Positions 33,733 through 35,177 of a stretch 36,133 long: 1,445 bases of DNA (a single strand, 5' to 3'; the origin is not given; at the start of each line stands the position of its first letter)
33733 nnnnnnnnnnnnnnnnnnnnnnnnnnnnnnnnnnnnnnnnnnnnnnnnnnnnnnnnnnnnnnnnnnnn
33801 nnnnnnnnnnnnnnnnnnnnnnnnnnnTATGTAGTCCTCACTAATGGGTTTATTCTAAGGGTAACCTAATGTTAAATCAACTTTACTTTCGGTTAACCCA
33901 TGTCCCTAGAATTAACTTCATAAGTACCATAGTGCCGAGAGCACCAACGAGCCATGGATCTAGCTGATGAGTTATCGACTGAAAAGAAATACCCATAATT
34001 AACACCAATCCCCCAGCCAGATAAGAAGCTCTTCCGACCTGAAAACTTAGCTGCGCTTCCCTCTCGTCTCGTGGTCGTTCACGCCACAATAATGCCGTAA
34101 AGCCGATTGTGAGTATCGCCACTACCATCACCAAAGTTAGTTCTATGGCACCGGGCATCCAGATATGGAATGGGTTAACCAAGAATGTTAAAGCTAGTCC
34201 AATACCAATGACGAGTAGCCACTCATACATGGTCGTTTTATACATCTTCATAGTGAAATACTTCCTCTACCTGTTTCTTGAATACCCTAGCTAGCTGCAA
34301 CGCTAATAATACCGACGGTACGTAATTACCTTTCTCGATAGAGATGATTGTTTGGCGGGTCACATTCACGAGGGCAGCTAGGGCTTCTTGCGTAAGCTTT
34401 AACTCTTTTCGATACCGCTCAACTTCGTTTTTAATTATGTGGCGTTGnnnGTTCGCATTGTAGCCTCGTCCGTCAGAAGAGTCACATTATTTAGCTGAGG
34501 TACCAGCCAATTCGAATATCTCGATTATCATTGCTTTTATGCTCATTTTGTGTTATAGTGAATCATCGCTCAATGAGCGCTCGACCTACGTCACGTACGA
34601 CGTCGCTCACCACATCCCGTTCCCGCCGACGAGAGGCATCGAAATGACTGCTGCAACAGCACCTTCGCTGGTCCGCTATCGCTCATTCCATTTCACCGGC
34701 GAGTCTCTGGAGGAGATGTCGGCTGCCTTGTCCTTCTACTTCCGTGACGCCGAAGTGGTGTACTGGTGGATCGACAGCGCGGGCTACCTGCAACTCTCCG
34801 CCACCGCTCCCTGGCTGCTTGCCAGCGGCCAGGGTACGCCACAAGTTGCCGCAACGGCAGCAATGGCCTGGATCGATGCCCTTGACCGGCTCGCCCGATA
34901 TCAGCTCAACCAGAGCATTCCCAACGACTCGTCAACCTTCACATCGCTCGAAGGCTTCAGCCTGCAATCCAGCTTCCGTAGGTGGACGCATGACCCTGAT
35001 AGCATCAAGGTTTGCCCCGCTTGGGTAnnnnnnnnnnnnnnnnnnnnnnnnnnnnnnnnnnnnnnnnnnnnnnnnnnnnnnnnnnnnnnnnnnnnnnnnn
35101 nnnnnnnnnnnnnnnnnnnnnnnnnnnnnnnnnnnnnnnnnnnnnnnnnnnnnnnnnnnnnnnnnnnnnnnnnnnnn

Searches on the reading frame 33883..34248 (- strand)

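Call 11: search_protein_families(library=pfam, proteins=[window:33883-34248:-], max_evalue=0.01)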
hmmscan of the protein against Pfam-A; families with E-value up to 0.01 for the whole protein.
window:33883-34248:- (121 aa): 1 family
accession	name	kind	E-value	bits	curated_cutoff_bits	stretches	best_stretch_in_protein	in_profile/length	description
PF07695.17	7TMR-DISM_7TM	-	0.0054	17.1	29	1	6-115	95-203/205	7TM diverse intracellular signalling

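Call 90: search_protein_families(library=padloc, proteins=[window:33883-34248:-], max_evalue=0.01)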
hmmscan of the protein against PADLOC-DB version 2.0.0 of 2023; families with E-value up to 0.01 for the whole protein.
window:33883-34248:- (121 aa): 0 families

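Call 91: search_protein_families(library=phrogs, proteins=[window:33883-34248:-], max_evalue=0.01)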
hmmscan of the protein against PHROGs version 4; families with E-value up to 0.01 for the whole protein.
window:33883-34248:- (121 aa): 0 families

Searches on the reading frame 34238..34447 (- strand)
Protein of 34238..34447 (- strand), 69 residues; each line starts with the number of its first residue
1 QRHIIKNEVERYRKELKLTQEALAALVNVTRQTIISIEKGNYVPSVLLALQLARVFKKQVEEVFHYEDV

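Call 11: search_protein_families(library=pfam, proteins=[window:34238-34447:-], max_evalue=0.01)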
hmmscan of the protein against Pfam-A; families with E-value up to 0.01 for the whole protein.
window:34238-34447:- (69 aa): 4 families
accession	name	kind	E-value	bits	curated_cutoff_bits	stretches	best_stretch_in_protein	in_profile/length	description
PF01381.28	HTH_3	-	2.2e-13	50.5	23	1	10-62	2-54/55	Helix-turn-helix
PF12844.13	HTH_19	-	6e-08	32.9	30.2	1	10-57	5-52/64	Helix-turn-helix domain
PF13560.12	HTH_31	-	3.8e-07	30.8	27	1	9-57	6-55/64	Helix-turn-helix domain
PF13545.12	HTH_Crp_2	-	0.00073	19.9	27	1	13-35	18-40/70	Crp-like helix-turn-helix domain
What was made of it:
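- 34238..34450 (-): Small XRE-type HTH regulator (69-70 aa), divergent from gene B. Candidate trans factor only under the operator rival. Pfam HTH_3, 2.2e-13 (call 11).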

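Call 90: search_protein_families(library=padloc, proteins=[window:34238-34447:-], max_evalue=0.01)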
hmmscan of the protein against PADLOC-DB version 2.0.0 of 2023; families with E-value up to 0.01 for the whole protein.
window:34238-34447:- (69 aa): 14 families
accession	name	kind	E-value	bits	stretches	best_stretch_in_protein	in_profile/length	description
PDLC03952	RmrA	-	7.1e-07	26.4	1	2-61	20-79/395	-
PDLC02926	HTH_VI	-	4.4e-06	24.9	1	7-58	4-55/92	-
PDLC03945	RmrA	-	9.1e-05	19.8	1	9-65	7-61/394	-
PDLC03943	RmrA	-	0.00016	18.9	1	14-64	12-61/370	-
PDLC03949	RmrA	-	0.00016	18.7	1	13-60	11-58/363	-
PDLC03954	RmrA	-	0.00021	18.4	1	11-67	17-71/380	-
PDLC03665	Control_protein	-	0.00025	19.3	1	4-41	8-46/77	control protein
PDLC03947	RmrA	-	0.00036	17.5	1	3-57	10-64/383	-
PDLC04142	capH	-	0.00045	19.3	1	4-62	6-64/103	capH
PDLC03666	Control_protein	-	0.00051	18.4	1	9-65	11-67/77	control protein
PDLC03951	RmrA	-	0.00059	16.9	1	9-59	13-63/400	-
PDLC03671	Control_protein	-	0.0047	15.2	1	3-45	13-55/84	control protein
PDLC03944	RmrA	-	0.0091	13.1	1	13-57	15-59/384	-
PDLC03946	RmrA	-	0.0099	12.6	1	12-59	10-57/357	-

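Call 91: search_protein_families(library=phrogs, proteins=[window:34238-34447:-], max_evalue=0.01)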
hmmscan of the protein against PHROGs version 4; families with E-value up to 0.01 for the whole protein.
window:34238-34447:- (69 aa): 25 families
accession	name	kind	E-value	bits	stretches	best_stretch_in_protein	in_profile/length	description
phrog_3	-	transcription regulation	2.8e-10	41.5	1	3-67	87-149/430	transcriptional repressor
phrog_8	-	transcription regulation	6.4e-10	40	1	8-68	162-220/346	transcriptional regulator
phrog_2439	-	transcription regulation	4.8e-08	33.3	1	8-60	11-63/367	transcriptional regulator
phrog_1373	-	transcription regulation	4.6e-07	31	1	5-62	64-121/166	transcriptional regulator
phrog_5823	-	transcription regulation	1.1e-06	29.1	1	7-64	9-67/404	transcriptional regulator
phrog_4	-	transcription regulation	1.1e-06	28.9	1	5-65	137-193/400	transcriptional repressor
phrog_2104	-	unknown function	9.1e-06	26.8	1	6-63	41-97/103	-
phrog_4836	-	transcription regulation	1.4e-05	25.7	1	7-52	78-123/194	CII-like regulator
phrog_6962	-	unknown function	5.6e-05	24.4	1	8-62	5-58/73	-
phrog_2328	-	transcription regulation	0.00013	22.8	1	12-57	23-68/128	transcriptional repressor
phrog_14076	-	transcription regulation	0.0003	22.3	1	6-54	15-65/86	transcriptional regulator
phrog_2967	-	transcription regulation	0.00035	21.2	1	3-57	9-63/225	transcriptional regulator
phrog_7950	-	transcription regulation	0.00039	21.4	1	10-39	13-42/68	transcriptional repressor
phrog_5119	-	unknown function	0.00045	21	1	7-46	56-95/152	-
phrog_25914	-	DNA, RNA and nucleotide metabolism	0.00056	21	1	9-65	30-86/96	HTH DNA binding protein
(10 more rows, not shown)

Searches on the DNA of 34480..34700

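Call 15: search_rna_families(source=window, start=34480, end=34700, threshold=evalue, max_evalue=10)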
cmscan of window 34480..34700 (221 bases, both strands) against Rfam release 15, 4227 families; matches with E-value up to 10: 1.
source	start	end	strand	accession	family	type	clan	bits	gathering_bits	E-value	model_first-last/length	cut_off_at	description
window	34627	34671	+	RF01551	TB8Cs4H2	Gene; snRNA; snoRNA; HACA-box;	-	12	50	8.9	1-71/71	no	Trypanosomatid snoRNA TB8Cs4H2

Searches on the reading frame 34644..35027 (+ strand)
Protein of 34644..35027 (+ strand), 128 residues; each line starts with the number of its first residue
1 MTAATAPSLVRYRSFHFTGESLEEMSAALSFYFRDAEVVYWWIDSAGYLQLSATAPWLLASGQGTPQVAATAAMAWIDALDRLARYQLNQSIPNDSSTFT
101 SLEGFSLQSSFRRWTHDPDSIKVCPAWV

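Call 11: search_protein_families(library=pfam, proteins=[window:34644-35027:+], max_evalue=0.01)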
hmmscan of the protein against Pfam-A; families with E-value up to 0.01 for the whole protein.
window:34644-35027:+ (128 aa): 0 families

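Call 46: find_related_loci(query=A4, collection=genome_contigs, flank=3000)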
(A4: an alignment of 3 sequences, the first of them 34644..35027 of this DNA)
Query A4 (128 aa) in genome_contigs; peptide patterns used: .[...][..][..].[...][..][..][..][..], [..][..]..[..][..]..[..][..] (x = any residue, [..] = any of these).
15 stretches matched a pattern, but none encodes a relative of the query by tblastn (E <= 1e-3).

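Call 76: predict_structure(alignment_id=A5)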
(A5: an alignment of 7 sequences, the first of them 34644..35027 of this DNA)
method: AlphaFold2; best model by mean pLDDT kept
length: 128 residues; sequences in the alignment: 7
mean_pLDDT: 82.3   pTM: 0.76
mean pLDDT of the five models: 82.3, 80.5, 78.6, 78.4, 76.3
residues with pLDDT >= 90: 61; 70-90: 45; 50-70: 11; < 50: 11
segments of 3 or more residues with pLDDT < 50: 1-11
pLDDT, mean of each block of 10 residues (from residue 1): 41 79 95 86 92 83 94 96 87 74 89 62 91
secondary structure, 60 per line:
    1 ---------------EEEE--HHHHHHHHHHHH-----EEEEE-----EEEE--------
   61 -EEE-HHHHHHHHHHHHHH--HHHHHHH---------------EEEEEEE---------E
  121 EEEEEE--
elements in order: E16-19 H22-33 E39-43 E49-52 E62-64 H66-79 H82-88 E104-110 E120-126
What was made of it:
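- Tried and rejected: The AlphaFold model (pLDDT 82, call 76) has no PDB match.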

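Call 80: fold_search(model_id=the predicted structure, library=pdb)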
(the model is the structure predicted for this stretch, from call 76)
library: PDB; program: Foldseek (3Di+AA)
matches with E <= 10: 416; with E <= 0.001: 0
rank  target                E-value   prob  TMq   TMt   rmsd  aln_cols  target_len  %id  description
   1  3sy3_B                6.1e-02  0.08  0.15  0.12  18.5       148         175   14  GBAA_1210 protein, a putative adenylate cyclase, from Bacillus anthracis (released 2011-07-27)
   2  3sy3_D                6.9e-02  0.07  0.13  0.12  15.8       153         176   12  GBAA_1210 protein, a putative adenylate cyclase, from Bacillus anthracis (released 2011-07-27)
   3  5lly_B                2.1e-01  0.08  0.19  0.07  16.2       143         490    8  Photosensory Module of Bacteriophytochrome linked Diguanylyl Cyclase from Idiomarina species A28L (released 2017-03-15)
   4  3sy3_C                2.2e-01  0.04  0.13  0.11  15.4       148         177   14  GBAA_1210 protein, a putative adenylate cyclase, from Bacillus anthracis (released 2011-07-27)
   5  7z6h_C                2.3e-01  0.08  0.22  0.11  16.4       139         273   12  Structure of DNA-bound human RAD17-RFC clamp loader and 9-1-1 checkpoint clamp (released 2022-05-04)
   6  6oaq_B                2.3e-01  0.08  0.18  0.10  14.1       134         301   10  Crystal structure of a dual sensor histidine kinase in BeF3- bound state (released 2019-09-18)
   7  3g65_C                2.5e-01  0.09  0.22  0.12  15.8       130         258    9  Crystal Structure of the Human Rad9-Rad1-Hus1 DNA Damage Checkpoint Complex (released 2009-05-26)
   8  3sy3_A                2.5e-01  0.05  0.15  0.12  18.4       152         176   13  GBAA_1210 protein, a putative adenylate cyclase, from Bacillus anthracis (released 2011-07-27)
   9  2gfg_B                3.6e-01  0.02  0.12  0.11  17.0       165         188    8  Crystal structure of a putative adenylate cyclase (bh2851) from bacillus halodurans at 2.12 A resolution (released 2006-05-02)
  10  9b9s                  3.8e-01  0.07  0.18  0.13  15.8       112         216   14  Crystal structure of the ligand binding domain of the Halomonas titanicae chemoreceptor Htc10 in complex with guanine (released 2024-11-20)
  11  8i6g_A                4.3e-01  0.07  0.22  0.12  15.0       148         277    7  Crystal structure of the African swine fever virus DNA sliding clamp (native form) (released 2023-06-07)
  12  5g4q_A                4.6e-01  0.06  0.21  0.09  16.4       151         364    5  H.pylori Beta clamp in complex with 5-chloroisatin (released 2017-06-21)
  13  5lly_D                4.9e-01  0.06  0.18  0.07  16.1       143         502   10  Photosensory Module of Bacteriophytochrome linked Diguanylyl Cyclase from Idiomarina species A28L (released 2017-03-15)
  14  6oap_B                5.2e-01  0.05  0.18  0.09  13.6       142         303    7  Crystal structure of a dual sensor histidine kinase in the green-light absorbing Pg state (released 2019-09-18)
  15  7ypf_A                5.5e-01  0.07  0.23  0.12  14.4       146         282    7  Crystal structure of AsfvPCNA in space group of P1 (released 2023-08-02)
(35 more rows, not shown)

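Call 81: fold_search(model_id=the predicted structure, library=viral)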
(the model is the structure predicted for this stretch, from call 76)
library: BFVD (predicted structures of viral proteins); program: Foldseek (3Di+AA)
matches with E <= 10: 484; with E <= 0.001: 1
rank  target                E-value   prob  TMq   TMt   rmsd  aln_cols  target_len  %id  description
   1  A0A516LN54            7.4e-04  1.00  0.63  0.64   4.8       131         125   18  (no name in the UniProt tables at hand)
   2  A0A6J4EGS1            2.8e-03  1.00  0.54  0.53   5.0       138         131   14  (no name in the UniProt tables at hand)
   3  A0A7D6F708            1.3e-02  0.93  0.31  0.34  15.6       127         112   12  Uncharacterized protein [Aeromonas phage D3]
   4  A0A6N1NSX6            2.7e-02  0.47  0.28  0.29  14.7       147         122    6  Putative ORFan [Tupanvirus deep ocean]
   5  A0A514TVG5            6.4e-02  0.75  0.34  0.37   8.8       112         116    7  Uncharacterized protein [Aeromonas phage D3]
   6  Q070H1                8.7e-02  0.20  0.26  0.14  14.9       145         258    8  Late transcription factor 1 [Nile crocodilepox virus (isolate Crocodylus niloticus/Zimbabwe/Ume/2001)]
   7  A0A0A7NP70            1.1e-01  0.14  0.22  0.19  15.9       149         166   10  DNA polymerase III beta chain [Lactobacillus phage LfeInf]
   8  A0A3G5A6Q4            1.3e-01  0.06  0.16  0.15  17.0       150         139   12  Uncharacterized protein [Harvfovirus sp.]
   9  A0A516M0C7            1.7e-01  0.07  0.15  0.07  16.6       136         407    9  (no name in the UniProt tables at hand)
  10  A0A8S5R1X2            2.3e-01  0.08  0.21  0.08  15.7       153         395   12  Beta clamp protein [Siphoviridae sp. ctXX925]
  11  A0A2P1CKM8            2.8e-01  0.08  0.20  0.11  14.1       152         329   10  Uncharacterized protein [Pantoea phage vB_PagS_Vid5]
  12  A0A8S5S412            3.0e-01  0.07  0.18  0.12  13.3       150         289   10  Single stranded DNA binding protein [Siphoviridae sp. ctJ7x27]
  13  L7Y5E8                3.0e-01  0.05  0.17  0.10  17.1       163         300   10  Uncharacterized protein [Megavirus lba]
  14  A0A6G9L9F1            3.1e-01  0.11  0.26  0.17  12.6       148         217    9  PolIII beta-like processivity factor [Bacillus phage vB_BcM_Sam46]
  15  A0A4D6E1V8            3.3e-01  0.09  0.19  0.24  12.8       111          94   11  Uncharacterized protein [Gordonia phage GodonK]
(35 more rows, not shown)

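Call 90: search_protein_families(library=padloc, proteins=[window:34644-35027:+], max_evalue=0.01)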
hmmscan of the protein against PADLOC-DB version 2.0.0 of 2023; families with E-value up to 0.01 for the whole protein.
window:34644-35027:+ (128 aa): 0 families

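Call 91: search_protein_families(library=phrogs, proteins=[window:34644-35027:+], max_evalue=0.01)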
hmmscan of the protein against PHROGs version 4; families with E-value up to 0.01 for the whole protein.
window:34644-35027:+ (128 aa): 0 families

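Call 92: find_related_loci(query=A4, collection=viral_contigs, flank=3000)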
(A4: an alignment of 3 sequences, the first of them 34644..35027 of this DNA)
Query A4 (128 aa) in viral_contigs; peptide patterns used: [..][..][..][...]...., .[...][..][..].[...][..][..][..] (x = any residue, [..] = any of these).
30 stretches matched a pattern, but none encodes a relative of the query by tblastn (E <= 1e-3).
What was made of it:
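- Tried and rejected: Protein-pattern scans of genomes (call 46) and viral contigs (call 92) found none.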
